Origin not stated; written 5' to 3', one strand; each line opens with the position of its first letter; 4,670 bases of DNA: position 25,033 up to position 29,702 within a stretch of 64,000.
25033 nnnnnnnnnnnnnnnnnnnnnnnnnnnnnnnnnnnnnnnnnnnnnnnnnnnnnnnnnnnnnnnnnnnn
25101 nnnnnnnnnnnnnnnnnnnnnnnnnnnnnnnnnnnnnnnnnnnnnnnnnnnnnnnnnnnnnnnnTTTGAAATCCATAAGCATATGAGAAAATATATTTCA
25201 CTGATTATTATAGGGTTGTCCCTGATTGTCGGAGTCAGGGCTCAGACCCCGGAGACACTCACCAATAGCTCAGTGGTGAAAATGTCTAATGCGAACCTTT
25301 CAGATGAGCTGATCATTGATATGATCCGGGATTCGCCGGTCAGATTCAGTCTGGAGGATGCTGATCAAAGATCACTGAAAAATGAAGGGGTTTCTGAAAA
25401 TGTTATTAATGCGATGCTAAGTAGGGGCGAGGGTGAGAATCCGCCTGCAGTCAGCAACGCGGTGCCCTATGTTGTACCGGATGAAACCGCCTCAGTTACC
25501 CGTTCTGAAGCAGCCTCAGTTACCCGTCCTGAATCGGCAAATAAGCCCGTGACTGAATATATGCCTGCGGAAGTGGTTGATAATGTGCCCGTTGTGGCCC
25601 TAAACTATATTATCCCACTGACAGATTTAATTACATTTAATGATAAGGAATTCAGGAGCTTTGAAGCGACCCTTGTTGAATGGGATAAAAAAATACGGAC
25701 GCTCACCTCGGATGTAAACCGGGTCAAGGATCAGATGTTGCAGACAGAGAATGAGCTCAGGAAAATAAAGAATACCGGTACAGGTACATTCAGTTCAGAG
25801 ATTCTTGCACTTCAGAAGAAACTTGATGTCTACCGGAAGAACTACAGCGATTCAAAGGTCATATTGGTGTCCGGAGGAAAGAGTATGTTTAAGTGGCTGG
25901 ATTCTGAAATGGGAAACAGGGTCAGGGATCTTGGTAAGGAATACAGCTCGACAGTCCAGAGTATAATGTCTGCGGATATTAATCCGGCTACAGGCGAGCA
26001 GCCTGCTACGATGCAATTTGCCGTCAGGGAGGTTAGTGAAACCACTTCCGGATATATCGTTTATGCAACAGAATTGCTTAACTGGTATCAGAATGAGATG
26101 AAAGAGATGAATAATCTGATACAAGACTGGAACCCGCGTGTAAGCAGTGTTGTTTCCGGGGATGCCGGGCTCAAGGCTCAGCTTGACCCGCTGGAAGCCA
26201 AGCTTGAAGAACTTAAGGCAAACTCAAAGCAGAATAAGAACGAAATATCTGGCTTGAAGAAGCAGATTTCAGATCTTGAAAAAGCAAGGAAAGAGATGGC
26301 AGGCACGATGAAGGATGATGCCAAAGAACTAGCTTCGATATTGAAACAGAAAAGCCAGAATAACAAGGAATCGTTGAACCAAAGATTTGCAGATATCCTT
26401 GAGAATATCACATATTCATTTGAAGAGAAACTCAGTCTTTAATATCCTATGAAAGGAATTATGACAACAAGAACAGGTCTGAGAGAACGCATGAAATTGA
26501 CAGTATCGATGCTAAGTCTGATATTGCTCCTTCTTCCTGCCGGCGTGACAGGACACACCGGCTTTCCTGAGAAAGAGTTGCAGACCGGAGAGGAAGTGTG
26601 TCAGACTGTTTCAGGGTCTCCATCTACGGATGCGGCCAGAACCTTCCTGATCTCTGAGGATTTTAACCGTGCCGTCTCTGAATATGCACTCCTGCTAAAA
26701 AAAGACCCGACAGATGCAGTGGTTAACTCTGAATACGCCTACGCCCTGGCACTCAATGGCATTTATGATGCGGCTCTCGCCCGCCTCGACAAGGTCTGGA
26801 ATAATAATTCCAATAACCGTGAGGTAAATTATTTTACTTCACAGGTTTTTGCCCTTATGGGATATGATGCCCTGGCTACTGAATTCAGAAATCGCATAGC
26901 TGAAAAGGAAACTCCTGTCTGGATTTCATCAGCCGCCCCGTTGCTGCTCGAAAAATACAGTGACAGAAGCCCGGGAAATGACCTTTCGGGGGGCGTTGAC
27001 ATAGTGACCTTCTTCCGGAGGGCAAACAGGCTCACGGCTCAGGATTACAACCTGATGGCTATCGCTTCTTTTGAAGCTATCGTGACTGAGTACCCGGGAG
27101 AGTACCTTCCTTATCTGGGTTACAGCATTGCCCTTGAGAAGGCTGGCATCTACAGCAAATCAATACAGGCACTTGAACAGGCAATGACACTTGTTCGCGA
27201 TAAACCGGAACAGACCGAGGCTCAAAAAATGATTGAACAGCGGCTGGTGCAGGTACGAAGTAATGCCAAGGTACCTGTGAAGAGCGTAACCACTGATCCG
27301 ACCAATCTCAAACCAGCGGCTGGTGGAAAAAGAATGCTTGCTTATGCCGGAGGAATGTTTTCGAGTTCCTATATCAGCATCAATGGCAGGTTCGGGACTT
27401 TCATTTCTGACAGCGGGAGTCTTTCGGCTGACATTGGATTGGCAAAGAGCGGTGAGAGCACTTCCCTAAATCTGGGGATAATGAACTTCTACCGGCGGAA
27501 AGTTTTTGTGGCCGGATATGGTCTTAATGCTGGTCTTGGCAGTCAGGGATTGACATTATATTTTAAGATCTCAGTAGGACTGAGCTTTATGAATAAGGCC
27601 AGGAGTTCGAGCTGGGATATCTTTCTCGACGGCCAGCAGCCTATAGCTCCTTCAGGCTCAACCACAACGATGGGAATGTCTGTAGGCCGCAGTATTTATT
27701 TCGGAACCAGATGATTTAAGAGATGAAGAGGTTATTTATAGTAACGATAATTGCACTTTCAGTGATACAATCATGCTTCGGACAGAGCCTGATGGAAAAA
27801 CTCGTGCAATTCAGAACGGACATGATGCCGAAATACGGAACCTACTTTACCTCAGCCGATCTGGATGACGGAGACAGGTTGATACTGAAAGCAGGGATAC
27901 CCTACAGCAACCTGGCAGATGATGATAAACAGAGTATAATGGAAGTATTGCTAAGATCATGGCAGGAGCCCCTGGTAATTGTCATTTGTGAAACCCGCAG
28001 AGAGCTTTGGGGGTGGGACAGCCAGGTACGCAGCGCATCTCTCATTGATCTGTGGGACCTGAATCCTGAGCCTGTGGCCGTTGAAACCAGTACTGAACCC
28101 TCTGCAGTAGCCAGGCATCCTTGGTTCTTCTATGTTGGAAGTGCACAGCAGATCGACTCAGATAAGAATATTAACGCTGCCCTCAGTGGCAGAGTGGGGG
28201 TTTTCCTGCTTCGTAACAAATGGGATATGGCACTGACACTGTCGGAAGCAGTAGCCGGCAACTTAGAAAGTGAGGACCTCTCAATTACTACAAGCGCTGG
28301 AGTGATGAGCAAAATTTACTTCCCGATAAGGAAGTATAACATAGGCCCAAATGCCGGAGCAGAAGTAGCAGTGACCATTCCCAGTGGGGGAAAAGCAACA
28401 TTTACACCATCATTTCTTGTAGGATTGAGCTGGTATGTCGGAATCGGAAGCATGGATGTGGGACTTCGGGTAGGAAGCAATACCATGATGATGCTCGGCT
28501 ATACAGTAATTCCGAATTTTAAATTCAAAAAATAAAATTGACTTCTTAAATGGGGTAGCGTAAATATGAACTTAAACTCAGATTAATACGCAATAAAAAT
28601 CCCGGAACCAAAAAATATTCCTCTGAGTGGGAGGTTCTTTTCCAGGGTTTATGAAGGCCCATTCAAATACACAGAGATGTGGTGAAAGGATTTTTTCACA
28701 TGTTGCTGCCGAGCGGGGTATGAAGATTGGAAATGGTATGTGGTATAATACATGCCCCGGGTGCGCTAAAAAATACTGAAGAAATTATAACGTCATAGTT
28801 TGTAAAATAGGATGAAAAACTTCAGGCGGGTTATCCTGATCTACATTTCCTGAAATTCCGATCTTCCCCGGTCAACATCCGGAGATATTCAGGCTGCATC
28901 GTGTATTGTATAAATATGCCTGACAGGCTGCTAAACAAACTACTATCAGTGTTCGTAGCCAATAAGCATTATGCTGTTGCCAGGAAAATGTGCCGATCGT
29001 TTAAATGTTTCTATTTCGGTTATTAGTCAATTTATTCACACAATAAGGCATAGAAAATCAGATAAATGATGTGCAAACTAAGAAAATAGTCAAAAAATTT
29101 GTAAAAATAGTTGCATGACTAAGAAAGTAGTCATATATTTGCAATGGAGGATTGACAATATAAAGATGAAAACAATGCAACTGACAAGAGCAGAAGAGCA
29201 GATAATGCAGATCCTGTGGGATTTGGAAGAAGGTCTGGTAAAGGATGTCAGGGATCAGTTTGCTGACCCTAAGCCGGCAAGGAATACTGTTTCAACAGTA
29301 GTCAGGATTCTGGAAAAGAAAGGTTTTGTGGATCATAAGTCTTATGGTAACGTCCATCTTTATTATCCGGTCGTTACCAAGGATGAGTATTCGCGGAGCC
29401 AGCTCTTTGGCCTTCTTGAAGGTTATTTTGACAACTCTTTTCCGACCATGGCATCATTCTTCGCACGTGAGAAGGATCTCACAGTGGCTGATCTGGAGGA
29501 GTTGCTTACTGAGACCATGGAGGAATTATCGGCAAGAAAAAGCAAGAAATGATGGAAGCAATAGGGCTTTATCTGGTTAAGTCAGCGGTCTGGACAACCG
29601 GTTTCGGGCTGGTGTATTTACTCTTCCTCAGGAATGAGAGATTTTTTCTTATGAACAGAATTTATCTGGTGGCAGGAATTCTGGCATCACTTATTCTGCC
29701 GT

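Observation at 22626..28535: Five-gene operon encoding only signal-peptide proteins of no recognisable family: candidate novel cell-envelope system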

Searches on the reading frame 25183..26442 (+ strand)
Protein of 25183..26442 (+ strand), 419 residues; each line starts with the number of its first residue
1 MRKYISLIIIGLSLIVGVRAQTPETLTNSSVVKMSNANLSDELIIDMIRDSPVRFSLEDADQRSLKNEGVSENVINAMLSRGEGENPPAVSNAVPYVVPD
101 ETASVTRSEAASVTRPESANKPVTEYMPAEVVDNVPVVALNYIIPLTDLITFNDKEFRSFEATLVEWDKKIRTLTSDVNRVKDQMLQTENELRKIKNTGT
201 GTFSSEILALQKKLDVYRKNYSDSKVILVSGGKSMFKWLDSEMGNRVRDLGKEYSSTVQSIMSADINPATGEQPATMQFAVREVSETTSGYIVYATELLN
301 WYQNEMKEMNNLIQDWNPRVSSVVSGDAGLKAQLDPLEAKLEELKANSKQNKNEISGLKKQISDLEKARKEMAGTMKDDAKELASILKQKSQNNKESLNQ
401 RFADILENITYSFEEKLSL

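Call 3: search_protein_families(library=pfam, proteins=[window:25183-26442:+], max_evalue=1)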
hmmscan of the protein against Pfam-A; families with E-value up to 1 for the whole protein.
window:25183-26442:+ (419 aa): 58 families (the best 25 are shown)
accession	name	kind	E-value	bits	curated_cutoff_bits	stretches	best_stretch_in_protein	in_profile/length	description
PF08614.16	ATG16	-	1.5e-05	25.7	33.7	1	289-384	71-154/200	Autophagy protein 16 (ATG16)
PF11932.13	DUF3450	-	0.00031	20.6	32.6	1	306-407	32-133/241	Protein of unknown function (DUF3450)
PF24610.1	DUF7623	-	0.00058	20.4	27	0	144-186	8-50/64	Domain of unknown function (DUF7623)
PF10211.14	Ax_dynein_light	-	0.00062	20.3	26.4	1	336-399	123-186/187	Axonemal dynein light chain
PF03961.19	FapA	-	0.0007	19.7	31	1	328-414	152-238/272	Flagellar Assembly Protein A beta solenoid domain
PF08581.15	Tup_N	-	0.0014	19.4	28.7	2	337-390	23-76/77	Tup N-terminal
PF00038.26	Filament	-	0.0014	18.7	40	1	302-385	194-288/313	Intermediate filament protein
PF06009.19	Laminin_II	-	0.0026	18.2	33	1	300-370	34-104/138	Laminin Domain II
PF05266.19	DUF724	-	0.0027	18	38.4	1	330-398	107-175/188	Protein of unknown function (DUF724)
PF17045.10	CEP63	-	0.0028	17.9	33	1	330-388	33-91/263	Centrosomal protein of 63 kDa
PF07889.17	DUF1664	-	0.0029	18.1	34.6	1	323-386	57-120/124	Protein of unknown function (DUF1664)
PF10303.14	DUF2408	-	0.0042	18.1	25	1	321-408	34-109/130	Protein of unknown function (DUF2408)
PF13094.11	CENP-Q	-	0.0049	17.5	28.5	1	321-400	25-104/162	CENP-Q, a CENPA-CAD centromere complex subunit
PF07851.19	TMEM120A-B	-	0.0053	16.5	29.8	1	331-400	15-84/324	TMEM120A/B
PF14712.11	Snapin_Pallidin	-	0.0084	17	29.6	1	158-220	9-70/89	Snapin/Pallidin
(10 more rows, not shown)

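Call 4: search_protein_families(library=ncbifam, proteins=[window:25183-26442:+], max_evalue=1)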
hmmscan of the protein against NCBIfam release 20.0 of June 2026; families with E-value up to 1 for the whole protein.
window:25183-26442:+ (419 aa): 22 families
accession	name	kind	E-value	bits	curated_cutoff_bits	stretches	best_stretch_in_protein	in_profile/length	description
TIGR03007.1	pepcterm_ChnLen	equivalog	2.5e-05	22.7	278.85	1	299-399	170-260/498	XrtA system polysaccharide chain length determinant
TIGR02168.1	SMC_prok_B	equivalog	5.4e-05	21.1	567.35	1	163-405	233-475/1181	chromosome segregation protein SMC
NF045487.1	ASRP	equivalog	8.1e-05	21.4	300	1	155-410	242-463/593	archaea-specific SMC-related protein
TIGR02169.1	SMC_prok_A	equivalog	0.00012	19.9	729.4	1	244-408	279-436/1165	chromosome segregation protein SMC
TIGR04523.1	Mplasa_alph_rch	subfamily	0.00016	19.8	270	2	299-410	63-169/745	helix-rich protein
NF047516.1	LA_3659_fam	equivalog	0.00029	20.5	36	1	299-409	56-169/221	LA_3659 family protein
NF047514.1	SpiroCoCo_N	equivalog_domain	0.00029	20.5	75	1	299-409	56-169/221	SpiroCoCo family coiled-coil protein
NF052504.1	sll1863_fam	domain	0.00039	20.6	35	1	330-408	9-80/93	sll1863 family stress response protein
NF038218.1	IcmG_DotF_IVB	equivalog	0.004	16.8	200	1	289-390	111-189/266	type IVB secretion system protein IcmG/DotF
TIGR00634.1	recN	equivalog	0.0041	16.1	407.85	1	280-383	285-387/563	DNA repair protein RecN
TIGR01843.1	type_I_hlyD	subfamily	0.0061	15.6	208.65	1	324-376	128-180/422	HlyD family type I secretion periplasmic adaptor subunit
TIGR04211.1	SH3_and_anchor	equivalog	0.0076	15.9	65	1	329-394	63-135/198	TIGR04211 family SH3 domain-containing protein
NF051442.1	NheB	equivalog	0.012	14.7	500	1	286-389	127-210/398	non-hemolytic enterotoxin subunit B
TIGR04527.1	mycoplas_twoTM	subfamily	0.013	15.2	125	1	162-304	40-168/248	MG_279/MG_280 family protein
NF002572.0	PRK02224.1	equivalog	0.048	11.9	1087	1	241-404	317-434/888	DNA double-strand break repair ATPase Rad50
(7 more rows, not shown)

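Call 80: search_protein_families(library=padloc, proteins=[window:25183-26442:+], max_evalue=0.01)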
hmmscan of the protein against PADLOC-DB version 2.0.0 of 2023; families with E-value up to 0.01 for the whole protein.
window:25183-26442:+ (419 aa): 10 families
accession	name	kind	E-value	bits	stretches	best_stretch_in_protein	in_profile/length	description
PDLC03863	LmuB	-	4.5e-06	23.6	1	328-405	358-437/610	-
PDLC03859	LmuB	-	4.4e-05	20.9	1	166-410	218-432/611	-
PDLC00507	JetC1|JetC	-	0.00031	17.2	1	230-412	655-841/1215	DUF3584 domain; MukB-like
PDLC00580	JetC3|JetC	-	0.00049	16.4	1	285-393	237-345/1068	DUF3584 domain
PDLC03864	LmuB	-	0.0016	15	1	331-396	403-469/657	-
PDLC03865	LmuB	-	0.0025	14.1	1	148-399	624-848/1007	-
PDLC03862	LmuB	-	0.0038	13.6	1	297-392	211-307/643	-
PDLC02747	PbeC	-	0.0066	13.4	1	337-411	216-291/632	PbeC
PDLC03867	LmuB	-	0.0084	12.6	0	331-416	341-427/605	-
PDLC02739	PbeC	-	0.0098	12.6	0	329-396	370-437/644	PbeC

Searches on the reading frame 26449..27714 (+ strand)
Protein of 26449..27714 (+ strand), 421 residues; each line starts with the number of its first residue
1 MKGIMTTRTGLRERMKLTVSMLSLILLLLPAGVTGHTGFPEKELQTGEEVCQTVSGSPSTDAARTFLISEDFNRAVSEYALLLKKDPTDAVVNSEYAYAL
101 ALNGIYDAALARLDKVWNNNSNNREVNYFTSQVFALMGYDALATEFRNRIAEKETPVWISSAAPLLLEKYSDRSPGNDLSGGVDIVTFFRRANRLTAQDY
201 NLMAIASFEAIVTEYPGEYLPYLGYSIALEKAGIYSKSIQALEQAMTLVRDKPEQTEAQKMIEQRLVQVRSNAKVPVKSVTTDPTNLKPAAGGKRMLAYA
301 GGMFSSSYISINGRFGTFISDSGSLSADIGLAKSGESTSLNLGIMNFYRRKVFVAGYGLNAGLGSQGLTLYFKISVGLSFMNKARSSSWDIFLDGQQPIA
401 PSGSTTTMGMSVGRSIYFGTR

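Call 3: search_protein_families(library=pfam, proteins=[window:26449-27714:+], max_evalue=1)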
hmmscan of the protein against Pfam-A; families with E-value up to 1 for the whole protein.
window:26449-27714:+ (421 aa): 10 families
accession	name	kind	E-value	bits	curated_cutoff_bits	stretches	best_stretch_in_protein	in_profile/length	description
PF14559.12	TPR_19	-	4.8e-08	33.6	25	1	68-127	3-62/68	Tetratricopeptide repeat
PF13432.12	TPR_16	-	0.0015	19.4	32.7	1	61-111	2-52/65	Tetratricopeptide repeat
PF13431.12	TPR_17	-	0.0059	17.2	24.4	1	82-110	5-33/34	Tetratricopeptide repeat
PF16918.11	PknG_TPR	-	0.0076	15.5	27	1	187-233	131-176/340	Protein kinase G tetratricopeptide repeat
PF13428.12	TPR_14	-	0.012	16.7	23.5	0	62-98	7-43/44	Tetratricopeptide repeat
PF07719.23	TPR_2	-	0.023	15.2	27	0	225-248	7-30/34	Tetratricopeptide repeat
PF20308.4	TPR-S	-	0.041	14.9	27.6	1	71-124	1-48/102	Tetratricopeptide Repeats-Sensor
PF05419.17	GUN4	-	0.056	14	29.2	1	64-158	12-104/141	GUN4-like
PF14561.12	TPR_20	-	0.099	13.4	25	1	83-151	15-86/90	Tetratricopeptide repeat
PF24575.1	TPR_Slam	-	0.28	12.1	35.2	1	70-110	61-101/104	Surface lipoprotein assembly modifier, N-terminal TPR repeats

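Call 4: search_protein_families(library=ncbifam, proteins=[window:26449-27714:+], max_evalue=1)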
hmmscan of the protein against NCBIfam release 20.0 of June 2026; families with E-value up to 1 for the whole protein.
window:26449-27714:+ (421 aa): 8 families
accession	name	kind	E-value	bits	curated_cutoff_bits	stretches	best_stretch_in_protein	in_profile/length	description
NF040959.1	MamA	equivalog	3.8e-06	26.5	200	2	68-138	83-153/204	magnetosome protein MamA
NF033920.0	C39_PA2778_fam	equivalog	0.0022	17.4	150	1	178-251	149-222/255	PA2778 family cysteine peptidase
TIGR02917.1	PEP_TPR_lipo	equivalog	0.02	12.7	312.2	1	65-133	712-779/899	XrtA/PEP-CTERM system TPR-repeat protein PrsT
NF041522.1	TPR_sll0314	equivalog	0.028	13.6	225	0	106-138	196-228/275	Sll0314/Alr1548 family TPR repeat-containing protein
NF053607.1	CHU_0125_OmpA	equivalog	0.055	11.9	620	1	63-144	60-141/639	CHU_0125 family OmpA-like outer membrane integrity protein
NF052415.1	T3SS_chap_SctY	equivalog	0.062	13.8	70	1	66-146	16-99/106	type III secretion apparatus assembly chaperone SctY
NF052312.1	T9SS_PorW_SprE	equivalog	0.1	11.2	250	1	63-157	148-249/716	type IX secretion system periplasmic lipoprotein PorW/SprE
TIGR02552.1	LcrH_SycD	equivalog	0.15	11.8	104.8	0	203-264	70-131/136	SycD/LcrH family type III secretion system chaperone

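Call 28: search_solved_structures(query=A3, max_evalue=1)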
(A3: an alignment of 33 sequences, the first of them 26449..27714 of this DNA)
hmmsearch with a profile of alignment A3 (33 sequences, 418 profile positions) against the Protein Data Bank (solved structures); distinct sequences matched with E-value up to 1: 9.
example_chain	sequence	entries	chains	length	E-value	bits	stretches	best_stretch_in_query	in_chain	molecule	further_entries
8f5o_D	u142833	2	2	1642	3.3e-05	26.3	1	57-120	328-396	TPR_REGION domain-containing protein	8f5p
4cgu_A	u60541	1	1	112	0.0026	20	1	183-263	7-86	TPR REPEAT-CONTAINING PROTEIN ASSOCIATED WITH HSP90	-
2l6j_A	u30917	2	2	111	0.0028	19.9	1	183-263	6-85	TPR repeat-containing protein associated with Hsp90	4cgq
2lsu_A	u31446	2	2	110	0.003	19.8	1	184-263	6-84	TPR repeat-containing protein associated with Hsp90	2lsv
2pl2_A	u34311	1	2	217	0.0048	19.2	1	44-103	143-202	Hypothetical conserved protein TTC0263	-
6b85_J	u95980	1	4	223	0.096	14.9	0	203-260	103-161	TMHC4_R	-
1elw_A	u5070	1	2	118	0.15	14.2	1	56-105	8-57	TPR1-DOMAIN OF HOP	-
8far_A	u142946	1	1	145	0.52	12.4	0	203-264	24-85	I432-1-CC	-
8cus_A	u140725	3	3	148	0.7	12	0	203-262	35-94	I432-1(NaCl) Chain A | I432-1(Imd) Chain A | I432-1-X3 Chain A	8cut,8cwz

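Call 35: find_homologous_proteins(query=window:26449-27714:+, max_evalue=0.001)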
Query window:26449-27714:+ (421 aa): 184 proteins with E <= 0.001 among 8000 candidates; the best 120 are listed.
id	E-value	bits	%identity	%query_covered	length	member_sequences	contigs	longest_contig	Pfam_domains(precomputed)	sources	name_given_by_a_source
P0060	1.1e-271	919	100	100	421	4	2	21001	PF14559.13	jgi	-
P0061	4.9e-189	647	69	100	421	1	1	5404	PF14559.13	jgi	jgi:tetratricopeptide (TPR) repeat protein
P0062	5.2e-180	617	100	68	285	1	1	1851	-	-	-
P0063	6.1e-166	571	65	99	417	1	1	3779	-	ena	-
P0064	1.3e-148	513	60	96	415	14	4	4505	-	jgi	-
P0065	1.2e-147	510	58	97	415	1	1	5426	-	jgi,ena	-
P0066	1.5e-147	510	64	86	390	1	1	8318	-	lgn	-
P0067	3.3e-147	509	58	98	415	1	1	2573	-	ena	-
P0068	6.4e-147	508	58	98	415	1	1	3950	-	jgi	-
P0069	9.3e-147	507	58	98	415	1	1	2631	-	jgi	-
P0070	1.9e-146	506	58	98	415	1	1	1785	-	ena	-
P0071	2.1e-146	506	58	96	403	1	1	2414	-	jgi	jgi:tetratricopeptide (TPR) repeat protein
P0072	3.9e-146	505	59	96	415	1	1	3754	-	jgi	-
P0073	4.9e-145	502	58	96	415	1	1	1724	-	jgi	jgi:tetratricopeptide (TPR) repeat protein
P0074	6.1e-145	501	58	98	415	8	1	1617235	-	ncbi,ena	-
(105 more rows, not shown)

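Call 80: search_protein_families(library=padloc, proteins=[window:26449-27714:+], max_evalue=0.01)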
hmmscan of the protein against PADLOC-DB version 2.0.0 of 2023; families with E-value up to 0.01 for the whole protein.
window:26449-27714:+ (421 aa): 0 families

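Call 85: search_dna_similar(query=window:26449-27714:+, collection=plasmids, mode=protein, max_evalue=0.00001, max_rows=10)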
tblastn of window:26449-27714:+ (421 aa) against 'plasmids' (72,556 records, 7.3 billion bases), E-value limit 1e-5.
No match.

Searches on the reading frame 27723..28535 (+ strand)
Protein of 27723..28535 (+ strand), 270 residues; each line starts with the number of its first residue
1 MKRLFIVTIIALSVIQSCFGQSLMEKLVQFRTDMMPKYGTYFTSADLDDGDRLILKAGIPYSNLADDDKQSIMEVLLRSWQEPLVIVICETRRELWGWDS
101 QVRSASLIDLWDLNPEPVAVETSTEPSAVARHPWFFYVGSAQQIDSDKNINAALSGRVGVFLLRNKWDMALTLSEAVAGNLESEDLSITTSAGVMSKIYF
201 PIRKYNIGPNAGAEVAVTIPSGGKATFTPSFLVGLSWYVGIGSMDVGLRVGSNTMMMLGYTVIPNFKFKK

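Call 3: search_protein_families(library=pfam, proteins=[window:27723-28535:+], max_evalue=1)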
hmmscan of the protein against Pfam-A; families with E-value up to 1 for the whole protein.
window:27723-28535:+ (270 aa): 1 family
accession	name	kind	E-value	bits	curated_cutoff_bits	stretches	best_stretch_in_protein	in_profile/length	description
PF23262.1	NFD4_C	-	0.063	13.5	27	1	135-208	75-145/215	NFD4, C-terminal domain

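Call 4: search_protein_families(library=ncbifam, proteins=[window:27723-28535:+], max_evalue=1)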
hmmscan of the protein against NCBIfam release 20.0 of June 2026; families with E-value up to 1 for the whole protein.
window:27723-28535:+ (270 aa): 0 families

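Call 11: find_encoding_contigs(protein=window:27723-28535:+, flank=10000, max_places=6)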
Protein window:27723-28535:+ (270 aa): 10 contigs read that carry it; 6 places shown.
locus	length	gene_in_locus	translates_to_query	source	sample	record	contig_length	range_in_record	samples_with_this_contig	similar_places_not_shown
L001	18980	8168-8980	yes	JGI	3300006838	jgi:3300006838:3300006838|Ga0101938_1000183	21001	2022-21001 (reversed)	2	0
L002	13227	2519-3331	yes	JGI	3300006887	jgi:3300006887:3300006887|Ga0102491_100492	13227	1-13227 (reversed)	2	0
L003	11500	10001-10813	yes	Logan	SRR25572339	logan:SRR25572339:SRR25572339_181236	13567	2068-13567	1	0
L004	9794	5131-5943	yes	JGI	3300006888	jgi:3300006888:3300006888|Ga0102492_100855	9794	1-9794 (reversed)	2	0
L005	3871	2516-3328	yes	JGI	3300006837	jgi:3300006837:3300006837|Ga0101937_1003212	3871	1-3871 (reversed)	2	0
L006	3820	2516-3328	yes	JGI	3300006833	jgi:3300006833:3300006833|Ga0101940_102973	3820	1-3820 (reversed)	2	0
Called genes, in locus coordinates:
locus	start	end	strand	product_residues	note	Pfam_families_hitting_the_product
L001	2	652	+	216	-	?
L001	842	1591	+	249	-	PF13428:TPR_14 (faint), PF07719:TPR_2 (faint)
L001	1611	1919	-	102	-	-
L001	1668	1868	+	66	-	-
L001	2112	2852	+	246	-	PF02596:DUF169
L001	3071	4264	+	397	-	-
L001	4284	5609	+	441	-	-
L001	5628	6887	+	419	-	PF08614:ATG16 (faint)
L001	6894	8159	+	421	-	PF14559:TPR_19 (faint)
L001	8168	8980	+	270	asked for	-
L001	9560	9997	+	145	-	PF03965:Penicillinase_R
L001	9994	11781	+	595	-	PF05569:Peptidase_M56, PF13620:CarboxypepD_reg, PF13715:CarbopepD_reg_2, PF03544:TonB_C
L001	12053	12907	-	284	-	PF21088:MS_channel_1st, PF00924:MS_channel_2nd, PF21082:MS_channel_3rd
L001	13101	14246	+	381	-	PF00155:Aminotran_1_2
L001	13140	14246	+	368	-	PF00155:Aminotran_1_2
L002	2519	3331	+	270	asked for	-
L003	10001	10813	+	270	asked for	-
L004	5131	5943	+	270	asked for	-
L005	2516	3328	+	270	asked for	-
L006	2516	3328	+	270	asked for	-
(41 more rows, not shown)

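Call 29: search_solved_structures(query=A2, max_evalue=5)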
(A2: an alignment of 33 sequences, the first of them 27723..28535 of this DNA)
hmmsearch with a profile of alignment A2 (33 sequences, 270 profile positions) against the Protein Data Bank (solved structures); distinct sequences matched with E-value up to 5: 1.
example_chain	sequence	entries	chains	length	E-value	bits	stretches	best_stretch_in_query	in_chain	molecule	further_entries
8g0p_B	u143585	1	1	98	0.86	12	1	21-78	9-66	Kinetochore protein Nuf2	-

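Call 51: search_protein_families(library=pfam, alignment_id=A2, max_evalue=0.01)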
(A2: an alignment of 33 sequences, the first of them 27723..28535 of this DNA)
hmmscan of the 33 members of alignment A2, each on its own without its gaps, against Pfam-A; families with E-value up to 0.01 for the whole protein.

A. member 1, window:27723-28535:+ (270 aa): 0 families

B. families by the number of members that match (of 33 scanned): 2 families
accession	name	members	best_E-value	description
PF11751.14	PorP_SprF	1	0.0031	Type IX secretion system membrane protein PorP/SprF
PF13505.12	OMP_b-brl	1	0.01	Outer membrane protein beta-barrel domain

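Call 80: search_protein_families(library=padloc, proteins=[window:27723-28535:+], max_evalue=0.01)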
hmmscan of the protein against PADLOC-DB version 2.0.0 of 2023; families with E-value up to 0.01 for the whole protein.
window:27723-28535:+ (270 aa): 0 families

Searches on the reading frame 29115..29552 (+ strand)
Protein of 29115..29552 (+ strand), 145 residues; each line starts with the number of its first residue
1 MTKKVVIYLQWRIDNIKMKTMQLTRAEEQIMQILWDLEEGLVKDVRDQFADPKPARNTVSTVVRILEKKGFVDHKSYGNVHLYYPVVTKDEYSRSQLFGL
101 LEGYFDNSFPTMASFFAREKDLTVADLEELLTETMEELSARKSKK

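Call 8: search_protein_families(library=pfam, proteins=[window:29115-29552:+], max_evalue=0.001)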
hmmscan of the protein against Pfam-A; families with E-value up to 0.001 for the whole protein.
window:29115-29552:+ (145 aa): 1 family
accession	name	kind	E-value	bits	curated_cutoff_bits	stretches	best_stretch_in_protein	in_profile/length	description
PF03965.22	Penicillinase_R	-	2e-27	96.3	22.6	1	23-131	1-110/115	Penicillinase repressor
